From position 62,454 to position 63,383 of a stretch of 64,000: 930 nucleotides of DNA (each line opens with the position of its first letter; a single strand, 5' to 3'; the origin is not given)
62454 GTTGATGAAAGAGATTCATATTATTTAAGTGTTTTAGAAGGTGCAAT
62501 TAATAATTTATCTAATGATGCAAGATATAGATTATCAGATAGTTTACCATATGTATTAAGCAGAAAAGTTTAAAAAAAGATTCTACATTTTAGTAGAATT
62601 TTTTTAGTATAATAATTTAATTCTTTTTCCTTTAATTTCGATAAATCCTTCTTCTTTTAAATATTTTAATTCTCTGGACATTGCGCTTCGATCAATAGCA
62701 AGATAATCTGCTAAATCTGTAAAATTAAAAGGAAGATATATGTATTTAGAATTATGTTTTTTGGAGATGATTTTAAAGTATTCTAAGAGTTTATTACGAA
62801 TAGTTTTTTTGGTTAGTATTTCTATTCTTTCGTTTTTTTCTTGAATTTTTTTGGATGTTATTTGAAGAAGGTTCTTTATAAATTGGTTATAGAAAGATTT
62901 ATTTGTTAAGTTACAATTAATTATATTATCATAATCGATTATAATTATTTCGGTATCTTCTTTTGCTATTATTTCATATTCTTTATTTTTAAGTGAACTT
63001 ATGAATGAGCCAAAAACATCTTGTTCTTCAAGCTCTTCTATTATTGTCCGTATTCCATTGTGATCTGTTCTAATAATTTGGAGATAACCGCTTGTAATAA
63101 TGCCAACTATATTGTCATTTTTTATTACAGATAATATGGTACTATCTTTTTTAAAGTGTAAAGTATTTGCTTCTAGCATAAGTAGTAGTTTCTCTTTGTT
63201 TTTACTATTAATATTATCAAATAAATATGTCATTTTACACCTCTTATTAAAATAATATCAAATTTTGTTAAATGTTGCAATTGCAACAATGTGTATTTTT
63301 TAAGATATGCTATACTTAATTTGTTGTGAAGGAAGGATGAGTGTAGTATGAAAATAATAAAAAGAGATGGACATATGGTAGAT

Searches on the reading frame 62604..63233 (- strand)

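Call 46: search_protein_families(library=pfam, proteins=[window:62604-63233:-], max_evalue=0.001)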
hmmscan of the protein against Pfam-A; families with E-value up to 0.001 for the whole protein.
window:62604-63233:- (209 aa): 3 families
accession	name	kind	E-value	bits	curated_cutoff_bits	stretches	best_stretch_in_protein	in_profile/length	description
PF13545.12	HTH_Crp_2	-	5.7e-08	33.1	27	1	161-208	15-62/70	Crp-like helix-turn-helix domain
PF00027.35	cNMP_binding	-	1.6e-07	31.6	27.5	1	26-105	3-83/89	Cyclic nucleotide-binding domain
PF12802.13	MarR_2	-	0.00035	21.1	27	1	171-200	23-52/61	MarR family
